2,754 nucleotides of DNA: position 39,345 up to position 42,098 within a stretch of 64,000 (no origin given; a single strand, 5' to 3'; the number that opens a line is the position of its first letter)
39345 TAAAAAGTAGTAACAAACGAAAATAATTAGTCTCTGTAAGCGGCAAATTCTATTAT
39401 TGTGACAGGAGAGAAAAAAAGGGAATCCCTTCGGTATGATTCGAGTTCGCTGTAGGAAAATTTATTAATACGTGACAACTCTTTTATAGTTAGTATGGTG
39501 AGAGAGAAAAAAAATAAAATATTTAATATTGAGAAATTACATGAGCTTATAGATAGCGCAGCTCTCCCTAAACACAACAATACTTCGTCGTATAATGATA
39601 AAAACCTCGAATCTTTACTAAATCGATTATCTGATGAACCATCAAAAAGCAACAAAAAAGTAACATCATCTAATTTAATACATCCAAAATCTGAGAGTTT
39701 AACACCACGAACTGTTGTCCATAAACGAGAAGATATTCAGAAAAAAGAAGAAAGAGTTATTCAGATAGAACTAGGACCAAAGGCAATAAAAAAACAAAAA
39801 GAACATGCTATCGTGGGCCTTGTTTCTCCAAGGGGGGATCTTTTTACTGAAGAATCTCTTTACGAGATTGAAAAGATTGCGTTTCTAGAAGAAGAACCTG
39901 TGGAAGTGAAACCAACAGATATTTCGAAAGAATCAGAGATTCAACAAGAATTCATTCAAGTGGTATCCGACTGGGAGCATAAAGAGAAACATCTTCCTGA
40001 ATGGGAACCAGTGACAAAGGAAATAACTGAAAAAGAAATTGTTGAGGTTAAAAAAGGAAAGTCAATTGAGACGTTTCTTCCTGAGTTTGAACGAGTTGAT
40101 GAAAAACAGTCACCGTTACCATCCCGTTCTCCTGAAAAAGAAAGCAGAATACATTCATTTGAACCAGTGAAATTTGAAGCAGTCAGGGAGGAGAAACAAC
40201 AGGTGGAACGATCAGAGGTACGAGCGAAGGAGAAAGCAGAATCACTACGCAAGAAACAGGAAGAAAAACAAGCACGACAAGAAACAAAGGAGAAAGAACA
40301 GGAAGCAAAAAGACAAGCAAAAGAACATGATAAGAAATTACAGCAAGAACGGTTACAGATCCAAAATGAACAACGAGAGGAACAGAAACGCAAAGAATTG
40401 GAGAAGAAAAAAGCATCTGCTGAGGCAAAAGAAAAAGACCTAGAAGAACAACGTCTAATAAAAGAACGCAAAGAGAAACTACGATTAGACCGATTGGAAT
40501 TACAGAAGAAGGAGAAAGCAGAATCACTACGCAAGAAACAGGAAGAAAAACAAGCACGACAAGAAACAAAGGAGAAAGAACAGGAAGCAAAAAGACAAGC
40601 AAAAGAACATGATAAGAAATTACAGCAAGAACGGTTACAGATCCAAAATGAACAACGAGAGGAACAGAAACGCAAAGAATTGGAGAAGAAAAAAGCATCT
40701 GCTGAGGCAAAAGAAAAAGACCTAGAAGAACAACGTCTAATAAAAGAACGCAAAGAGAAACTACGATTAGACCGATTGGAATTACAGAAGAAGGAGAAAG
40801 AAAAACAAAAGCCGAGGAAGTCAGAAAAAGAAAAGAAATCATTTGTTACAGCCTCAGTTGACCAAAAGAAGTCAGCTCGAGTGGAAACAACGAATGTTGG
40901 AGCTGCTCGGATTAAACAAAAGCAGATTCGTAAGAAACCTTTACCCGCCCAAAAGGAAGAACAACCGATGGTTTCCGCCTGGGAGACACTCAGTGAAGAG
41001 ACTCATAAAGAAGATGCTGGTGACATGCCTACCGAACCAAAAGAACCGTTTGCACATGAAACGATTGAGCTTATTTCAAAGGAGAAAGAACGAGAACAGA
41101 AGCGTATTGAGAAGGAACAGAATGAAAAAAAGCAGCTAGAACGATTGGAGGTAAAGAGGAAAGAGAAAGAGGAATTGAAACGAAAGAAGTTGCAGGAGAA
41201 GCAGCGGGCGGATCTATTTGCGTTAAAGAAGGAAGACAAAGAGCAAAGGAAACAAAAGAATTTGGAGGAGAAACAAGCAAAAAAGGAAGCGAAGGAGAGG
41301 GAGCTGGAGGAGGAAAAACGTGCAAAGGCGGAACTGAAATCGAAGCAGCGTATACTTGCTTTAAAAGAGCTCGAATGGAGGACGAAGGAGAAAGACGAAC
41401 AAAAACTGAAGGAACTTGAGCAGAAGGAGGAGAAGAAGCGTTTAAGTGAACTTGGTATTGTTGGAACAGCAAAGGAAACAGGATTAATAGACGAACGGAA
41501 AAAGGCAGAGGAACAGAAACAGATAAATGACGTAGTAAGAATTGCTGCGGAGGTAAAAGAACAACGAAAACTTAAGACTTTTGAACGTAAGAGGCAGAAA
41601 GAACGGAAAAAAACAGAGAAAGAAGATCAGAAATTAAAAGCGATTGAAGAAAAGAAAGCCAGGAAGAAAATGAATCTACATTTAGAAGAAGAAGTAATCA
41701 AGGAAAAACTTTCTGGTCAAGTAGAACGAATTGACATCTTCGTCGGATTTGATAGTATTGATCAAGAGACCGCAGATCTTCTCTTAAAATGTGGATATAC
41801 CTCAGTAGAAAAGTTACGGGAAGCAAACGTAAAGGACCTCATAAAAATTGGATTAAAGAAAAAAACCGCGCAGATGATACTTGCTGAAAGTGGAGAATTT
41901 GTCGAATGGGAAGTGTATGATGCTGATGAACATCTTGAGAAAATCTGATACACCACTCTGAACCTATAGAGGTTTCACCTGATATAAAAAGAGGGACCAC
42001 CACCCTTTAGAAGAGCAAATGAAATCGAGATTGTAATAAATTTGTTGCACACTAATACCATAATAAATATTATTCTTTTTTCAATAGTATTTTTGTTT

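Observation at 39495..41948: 817-aa K/E/R/Q-rich protein with an exact 282-bp tandem duplication and a C-terminal (HhH)2 DNA-binding-type module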

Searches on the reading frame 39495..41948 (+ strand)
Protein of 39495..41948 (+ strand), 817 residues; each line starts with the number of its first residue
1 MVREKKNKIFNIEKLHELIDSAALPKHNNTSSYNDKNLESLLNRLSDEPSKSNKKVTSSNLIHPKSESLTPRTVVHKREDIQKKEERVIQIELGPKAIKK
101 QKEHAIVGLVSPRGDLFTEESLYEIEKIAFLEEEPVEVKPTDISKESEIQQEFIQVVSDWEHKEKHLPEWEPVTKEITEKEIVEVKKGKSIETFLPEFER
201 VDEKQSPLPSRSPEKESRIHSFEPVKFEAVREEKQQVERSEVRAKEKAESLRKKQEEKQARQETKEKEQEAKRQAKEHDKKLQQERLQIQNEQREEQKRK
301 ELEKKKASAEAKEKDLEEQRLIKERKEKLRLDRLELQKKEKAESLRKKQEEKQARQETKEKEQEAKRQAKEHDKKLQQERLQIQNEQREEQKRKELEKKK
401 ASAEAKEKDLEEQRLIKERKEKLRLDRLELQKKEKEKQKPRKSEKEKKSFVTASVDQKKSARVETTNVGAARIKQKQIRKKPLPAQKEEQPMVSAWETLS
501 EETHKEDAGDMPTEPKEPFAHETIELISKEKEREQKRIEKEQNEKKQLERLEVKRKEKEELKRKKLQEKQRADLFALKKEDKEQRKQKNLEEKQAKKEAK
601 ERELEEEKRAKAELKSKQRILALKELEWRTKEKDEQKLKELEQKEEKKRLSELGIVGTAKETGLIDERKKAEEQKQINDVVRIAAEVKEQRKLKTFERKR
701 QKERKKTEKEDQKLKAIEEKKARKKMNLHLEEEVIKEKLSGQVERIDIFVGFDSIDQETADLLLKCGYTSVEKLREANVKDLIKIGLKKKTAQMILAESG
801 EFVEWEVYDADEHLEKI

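Call 4: search_protein_families(library=pfam, proteins=[window:39495-41948:+], max_evalue=0.1)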
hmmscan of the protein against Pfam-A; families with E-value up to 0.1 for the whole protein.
window:39495-41948:+ (817 aa): 2 families
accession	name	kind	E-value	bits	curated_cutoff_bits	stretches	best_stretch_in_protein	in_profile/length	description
PF14520.12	HHH_5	-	3.7e-06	27.8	27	1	755-798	10-54/57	Helix-hairpin-helix domain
PF22357.2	AF1548-like_C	-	0.037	14.6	23.9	1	754-799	7-52/56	AF1548-like, C-terminal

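Call 10: find_homologous_proteins(query=window:39495-41948:+, max_evalue=0.00001)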
Query window:39495-41948:+ (817 aa): 34 proteins with E <= 0.00001 among 8000 candidates.
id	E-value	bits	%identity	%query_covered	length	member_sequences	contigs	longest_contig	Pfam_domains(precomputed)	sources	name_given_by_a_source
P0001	0.0e+0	1348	89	60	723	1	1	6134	PF14520.13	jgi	-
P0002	0.0e+0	1333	86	60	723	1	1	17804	PF14520.13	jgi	-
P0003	0.0e+0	1330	86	60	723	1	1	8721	PF14520.13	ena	-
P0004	0.0e+0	1265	83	100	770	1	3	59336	PF14520.13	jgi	jgi:hypothetical protein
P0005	0.0e+0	1245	83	60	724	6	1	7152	PF14520.13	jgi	jgi:hypothetical protein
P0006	6.1e-251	853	68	60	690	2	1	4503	PF14520.13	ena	-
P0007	8.5e-205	700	56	64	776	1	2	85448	PF14520.13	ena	-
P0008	6.5e-197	674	53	100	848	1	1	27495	PF14520.13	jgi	jgi:hypothetical protein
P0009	1.1e-195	670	53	46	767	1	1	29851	PF14520.13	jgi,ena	-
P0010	2.0e-174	600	53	60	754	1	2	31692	PF14520.13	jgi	jgi:hypothetical protein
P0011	1.4e-172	594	54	56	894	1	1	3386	-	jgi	jgi:hypothetical protein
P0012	4.7e-170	586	50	100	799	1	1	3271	PF14520.13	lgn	-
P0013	1.2e-168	581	48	71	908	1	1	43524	-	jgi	jgi:hypothetical protein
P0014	1.8e-165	570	50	67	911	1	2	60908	PF14520.13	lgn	-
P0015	3.4e-161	556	49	68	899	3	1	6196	PF14520.13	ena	-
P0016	1.8e-159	551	46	99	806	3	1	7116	PF14520.13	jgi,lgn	jgi:hypothetical protein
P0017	4.8e-159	549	47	71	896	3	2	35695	PF14520.13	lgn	-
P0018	1.3e-156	541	48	53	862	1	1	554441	PF14520.13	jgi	jgi:hypothetical protein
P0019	1.6e-155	538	48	68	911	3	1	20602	PF14520.13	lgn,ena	-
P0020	9.2e-153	528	39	53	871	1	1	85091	PF14520.13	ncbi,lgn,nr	ncbi:MAG: hypothetical protein JW840_10990 [Candidatus Thermoplasmatota archaeon]|nr:hypothetical pr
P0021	2.3e-151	524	42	53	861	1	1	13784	PF14520.13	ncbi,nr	ncbi:MAG: hypothetical protein JXA75_02900 [Candidatus Thermoplasmatota archaeon]|nr:hypothetical pr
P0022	1.5e-147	511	48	71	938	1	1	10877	PF14520.13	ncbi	-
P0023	5.0e-145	503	43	100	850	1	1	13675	PF14520.13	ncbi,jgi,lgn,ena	ncbi:MAG: helix-hairpin-helix domain-containing protein [Candidatus Thermoplasmatota archaeon]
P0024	5.7e-141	489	41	100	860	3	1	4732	PF14520.13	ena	-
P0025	1.2e-130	455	42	70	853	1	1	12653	PF14520.13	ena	-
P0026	5.6e-130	453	47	57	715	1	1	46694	PF14520.13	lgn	-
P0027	7.7e-118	413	46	57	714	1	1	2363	PF14520.13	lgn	-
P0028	8.6e-91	324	34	49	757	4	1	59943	PF14520.13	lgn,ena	-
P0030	1.2e-68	250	33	52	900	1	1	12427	PF14520.13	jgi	jgi:hypothetical protein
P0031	2.8e-46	176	62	22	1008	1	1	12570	PF00437.27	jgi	-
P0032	5.0e-21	93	38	24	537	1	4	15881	-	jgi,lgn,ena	-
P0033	1.5e-15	75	34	23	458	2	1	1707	PF14520.13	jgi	jgi:hypothetical protein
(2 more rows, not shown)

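Call 13: find_encoding_contigs(protein=P0008, flank=8000, max_places=2)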
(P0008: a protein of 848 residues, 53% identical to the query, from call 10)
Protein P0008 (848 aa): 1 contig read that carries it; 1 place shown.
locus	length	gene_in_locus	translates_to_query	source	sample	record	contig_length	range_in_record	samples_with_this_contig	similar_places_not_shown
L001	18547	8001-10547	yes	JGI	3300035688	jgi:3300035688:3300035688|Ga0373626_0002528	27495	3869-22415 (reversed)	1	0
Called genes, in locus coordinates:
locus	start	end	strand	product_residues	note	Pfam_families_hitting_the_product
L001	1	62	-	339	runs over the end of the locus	PF01866:Diphthamide_syn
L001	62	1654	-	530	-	PF00406:ADK (faint), PF01591:6PF2K (faint), PF06414:Zeta_toxin, PF08433:KTI12, PF13238:AAA_18, PF13671:AAA_33, PF13207:AAA_17 (weak)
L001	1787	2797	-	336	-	PF04165:DUF401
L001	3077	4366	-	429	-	PF01979:Amidohydro_1, PF07969:Amidohydro_3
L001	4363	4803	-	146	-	-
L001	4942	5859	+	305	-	PF02445:NadA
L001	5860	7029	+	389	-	PF00266:Aminotran_5, PF01212:Beta_elim_lyase (weak)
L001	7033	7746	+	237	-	PF00733:Asn_synthase (weak), PF06508:QueC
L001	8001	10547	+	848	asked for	PF14520:HHH_5 (weak)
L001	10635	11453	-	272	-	-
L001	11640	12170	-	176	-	PF17146:PIN_6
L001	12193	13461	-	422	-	PF01409:tRNA-synt_2d (weak), PF13393:tRNA-synt_His, PF00587:tRNA-synt_2b, PF03129:HGTP_anticodon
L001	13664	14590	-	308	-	PF01609:DDE_Tnp_1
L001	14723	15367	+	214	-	PF02632:BioY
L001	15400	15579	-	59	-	PF04014:MazE_antitoxin (weak)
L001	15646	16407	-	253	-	PF02463:SMC_N (faint), PF00005:ABC_tran, PF13401:AAA_22 (faint), PF13304:AAA_21 (faint)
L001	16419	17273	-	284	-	PF00528:BPD_transp_1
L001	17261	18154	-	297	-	PF00528:BPD_transp_1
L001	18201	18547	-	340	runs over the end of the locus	PF12849:PBP_like_2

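Call 14: find_encoding_contigs(protein=P0004, flank=8000, max_places=3)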
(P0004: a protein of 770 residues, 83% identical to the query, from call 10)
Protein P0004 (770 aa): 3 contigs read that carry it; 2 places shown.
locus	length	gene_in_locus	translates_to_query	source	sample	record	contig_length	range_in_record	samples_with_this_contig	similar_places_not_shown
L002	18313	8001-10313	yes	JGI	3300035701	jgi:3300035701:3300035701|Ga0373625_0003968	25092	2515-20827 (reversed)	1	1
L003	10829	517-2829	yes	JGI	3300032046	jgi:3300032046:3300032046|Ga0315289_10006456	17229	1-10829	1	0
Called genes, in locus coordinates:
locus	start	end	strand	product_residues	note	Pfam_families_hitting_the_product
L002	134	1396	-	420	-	PF04165:DUF401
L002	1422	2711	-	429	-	PF01979:Amidohydro_1, PF07969:Amidohydro_3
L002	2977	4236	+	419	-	-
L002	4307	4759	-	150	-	-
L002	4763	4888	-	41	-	-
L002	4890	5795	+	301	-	PF02445:NadA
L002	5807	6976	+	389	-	PF00266:Aminotran_5, PF01212:Beta_elim_lyase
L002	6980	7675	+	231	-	PF00733:Asn_synthase (weak), PF02568:ThiI (weak), PF06508:QueC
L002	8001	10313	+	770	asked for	PF14520:HHH_5 (weak)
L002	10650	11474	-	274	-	-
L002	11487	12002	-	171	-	PF17146:PIN_6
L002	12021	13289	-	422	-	PF01409:tRNA-synt_2d (weak), PF13393:tRNA-synt_His, PF00587:tRNA-synt_2b, PF03129:HGTP_anticodon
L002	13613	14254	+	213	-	PF02632:BioY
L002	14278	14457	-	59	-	PF04014:MazE_antitoxin (weak)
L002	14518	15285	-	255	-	PF02463:SMC_N (faint), PF00005:ABC_tran, PF13304:AAA_21 (faint)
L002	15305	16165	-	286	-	PF00528:BPD_transp_1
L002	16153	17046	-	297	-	PF00528:BPD_transp_1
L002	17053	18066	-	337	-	PF12849:PBP_like_2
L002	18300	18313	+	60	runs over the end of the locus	-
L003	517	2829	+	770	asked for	PF14520:HHH_5 (weak)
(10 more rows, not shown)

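Call 15: find_encoding_contigs(protein=P0018, flank=8000, max_places=1)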
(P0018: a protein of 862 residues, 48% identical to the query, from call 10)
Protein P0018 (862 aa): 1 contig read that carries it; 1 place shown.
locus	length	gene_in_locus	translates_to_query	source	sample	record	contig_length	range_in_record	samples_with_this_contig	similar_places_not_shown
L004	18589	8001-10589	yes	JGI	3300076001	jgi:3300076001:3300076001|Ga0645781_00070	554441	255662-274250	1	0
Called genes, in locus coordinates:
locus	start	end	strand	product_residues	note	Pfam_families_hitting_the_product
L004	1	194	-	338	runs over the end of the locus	PF01866:Diphthamide_syn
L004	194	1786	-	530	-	PF06414:Zeta_toxin (faint), PF08433:KTI12 (weak), PF13671:AAA_33, PF13207:AAA_17, PF13238:AAA_18 (weak)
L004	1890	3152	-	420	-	PF04165:DUF401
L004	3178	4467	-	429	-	PF01979:Amidohydro_1, PF07969:Amidohydro_3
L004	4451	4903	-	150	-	-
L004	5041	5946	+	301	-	PF02445:NadA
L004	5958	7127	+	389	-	PF00266:Aminotran_5, PF01212:Beta_elim_lyase (weak)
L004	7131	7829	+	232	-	PF00733:Asn_synthase (weak), PF02568:ThiI (weak), PF03054:tRNA_Me_trans (faint), PF06508:QueC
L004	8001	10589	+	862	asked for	PF14520:HHH_5 (weak)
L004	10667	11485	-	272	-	-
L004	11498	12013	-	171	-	PF17146:PIN_6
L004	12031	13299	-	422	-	PF01409:tRNA-synt_2d (faint), PF13393:tRNA-synt_His, PF00587:tRNA-synt_2b, PF03129:HGTP_anticodon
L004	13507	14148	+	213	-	PF02632:BioY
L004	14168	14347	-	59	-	PF04014:MazE_antitoxin (weak)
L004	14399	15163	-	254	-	PF02463:SMC_N (faint), PF00005:ABC_tran, PF13304:AAA_21 (weak)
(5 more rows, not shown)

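Call 16: find_encoding_contigs(protein=P0028, flank=8000, max_places=1)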
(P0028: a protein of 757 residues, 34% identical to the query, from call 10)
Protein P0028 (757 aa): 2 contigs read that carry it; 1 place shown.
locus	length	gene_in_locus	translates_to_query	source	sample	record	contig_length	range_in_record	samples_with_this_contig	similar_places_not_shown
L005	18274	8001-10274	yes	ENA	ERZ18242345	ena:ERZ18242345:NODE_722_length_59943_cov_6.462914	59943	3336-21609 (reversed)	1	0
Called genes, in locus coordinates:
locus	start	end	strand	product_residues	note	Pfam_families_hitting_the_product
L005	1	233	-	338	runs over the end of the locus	PF01866:Diphthamide_syn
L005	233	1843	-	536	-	PF06414:Zeta_toxin (weak), PF08433:KTI12 (weak), PF13207:AAA_17, PF13238:AAA_18, PF13671:AAA_33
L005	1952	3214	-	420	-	PF04165:DUF401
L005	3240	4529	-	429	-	PF01979:Amidohydro_1, PF07969:Amidohydro_3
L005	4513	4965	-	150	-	PF24217:DUF7436 (faint)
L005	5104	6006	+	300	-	PF02445:NadA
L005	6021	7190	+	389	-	PF00266:Aminotran_5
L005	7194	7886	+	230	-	PF00733:Asn_synthase (weak), PF02568:ThiI (weak), PF03054:tRNA_Me_trans (weak), PF06508:QueC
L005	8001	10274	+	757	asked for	PF14520:HHH_5 (weak)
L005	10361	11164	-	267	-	-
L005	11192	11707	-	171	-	PF17146:PIN_6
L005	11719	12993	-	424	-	PF13393:tRNA-synt_His, PF00587:tRNA-synt_2b, PF03129:HGTP_anticodon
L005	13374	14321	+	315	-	PF13229:Beta_helix, PF05048:NosD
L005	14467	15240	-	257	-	-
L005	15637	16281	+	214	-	PF02632:BioY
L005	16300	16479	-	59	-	PF04014:MazE_antitoxin (weak)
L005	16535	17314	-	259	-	PF02463:SMC_N (faint), PF00005:ABC_tran, PF13304:AAA_21 (weak)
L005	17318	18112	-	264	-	PF00528:BPD_transp_1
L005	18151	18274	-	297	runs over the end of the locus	PF00528:BPD_transp_1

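Call 17: find_encoding_contigs(protein=P0031, flank=8000, max_places=1)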
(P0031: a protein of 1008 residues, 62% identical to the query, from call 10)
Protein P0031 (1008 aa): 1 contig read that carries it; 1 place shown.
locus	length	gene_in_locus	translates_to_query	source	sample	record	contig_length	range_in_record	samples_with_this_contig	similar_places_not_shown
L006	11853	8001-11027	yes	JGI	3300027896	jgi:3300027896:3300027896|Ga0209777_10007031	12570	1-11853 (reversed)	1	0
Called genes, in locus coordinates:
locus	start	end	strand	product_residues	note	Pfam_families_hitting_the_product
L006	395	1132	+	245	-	PF00705:PCNA_N, PF02747:PCNA_C (weak)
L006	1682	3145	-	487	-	PF02347:GDC-P, PF00266:Aminotran_5, PF21478:GcvP2_C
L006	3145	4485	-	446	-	PF02347:GDC-P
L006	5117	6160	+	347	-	PF03215:Rad17 (weak), PF01078:Mg_chelatase (faint), PF05496:RuvB_N, PF25199:nSTAND_NTPase5 (faint), PF00004:AAA, PF13177:DNA_pol3_delta2, PF25361:AAA_lid_RFC1, PF08542:Rep_fac_C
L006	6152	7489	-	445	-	-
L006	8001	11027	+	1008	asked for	PF00437:T2SSE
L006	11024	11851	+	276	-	?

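Call 32: predict_structure(alignment_id=A1)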
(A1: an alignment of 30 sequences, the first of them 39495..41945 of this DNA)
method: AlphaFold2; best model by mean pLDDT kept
length: 817 residues; sequences in the alignment: 30
mean_pLDDT: 64.8   pTM: 0.23
mean pLDDT of the five models: 64.8, 63.2, 62.9, 60.9, 59.0
residues with pLDDT >= 90: 32; 70-90: 380; 50-70: 107; < 50: 298
segments of 3 or more residues with pLDDT < 50: 1-7, 29-33, 47-83, 85-99, 101-117, 119-206, 208-212, 214-223, 225-228, 230-244, 444-461, 465-483, 485-490, 492-511, 513-517, 656-659, 806-817
pLDDT, mean of each block of 10 residues (from residue 1): 43 56 48 53 53 39 42 43 42 43 38 45 39 36 37 38 40 39 38 40 40 39 40 40 53 70 76 80 85 86 84 83 84 84 86 88 87 89 91 90 88 87 85 66 43 40 47 43 39 38 40 48 67 84 88 88 84 64 72 83 86 88 90 88 81 55 59 75 80 84 88 87 87 75 61 78 82 83 88 84 51 44
secondary structure, 60 per line:
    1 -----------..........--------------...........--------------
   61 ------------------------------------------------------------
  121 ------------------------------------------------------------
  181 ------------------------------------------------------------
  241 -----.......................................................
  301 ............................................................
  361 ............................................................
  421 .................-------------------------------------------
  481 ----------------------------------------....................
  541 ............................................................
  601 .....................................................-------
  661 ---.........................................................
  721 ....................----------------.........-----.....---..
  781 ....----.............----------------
elements in order (helices of 4 or more, strands of 3 or more residues): H12-21 H36-46 H246-437 H521-653 H664-740 H757-765 H771-775 H779-784 H789-801

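Call 35: search_protein_families(library=pfam, proteins=[P0032, P0033, P0031], max_evalue=0.05)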
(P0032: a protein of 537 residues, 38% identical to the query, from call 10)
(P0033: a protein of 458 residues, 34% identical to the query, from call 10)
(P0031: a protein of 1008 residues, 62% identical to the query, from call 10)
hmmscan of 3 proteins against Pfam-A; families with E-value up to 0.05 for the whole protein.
P0032 (537 aa): 2 families
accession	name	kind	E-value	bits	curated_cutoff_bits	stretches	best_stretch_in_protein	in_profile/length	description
PF14520.12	HHH_5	-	2.5e-05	25.1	27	1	376-424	6-54/57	Helix-hairpin-helix domain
PF12826.13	HHH_2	-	0.0052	17.3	27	1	377-422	8-52/64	Helix-hairpin-helix motif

P0033 (458 aa): 3 families
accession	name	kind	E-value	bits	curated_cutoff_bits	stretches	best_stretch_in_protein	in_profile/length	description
PF14520.12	HHH_5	-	2.7e-09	37.8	27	1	298-345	6-53/57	Helix-hairpin-helix domain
PF12826.13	HHH_2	-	9.3e-05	23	27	1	298-345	7-53/64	Helix-hairpin-helix motif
PF25453.1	DUF7898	-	0.012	16.5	27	1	302-348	12-62/80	Domain of unknown function (DUF7898)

P0031 (1008 aa): 2 families
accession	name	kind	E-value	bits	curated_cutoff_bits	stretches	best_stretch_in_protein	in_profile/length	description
PF00437.27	T2SSE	-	2.2e-33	115.9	24.9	1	656-916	36-288/370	Type II/IV secretion system protein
PF23989.1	PilB3_C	-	0.0058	17.2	27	1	943-1004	9-70/83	PilB3-like, C-terminal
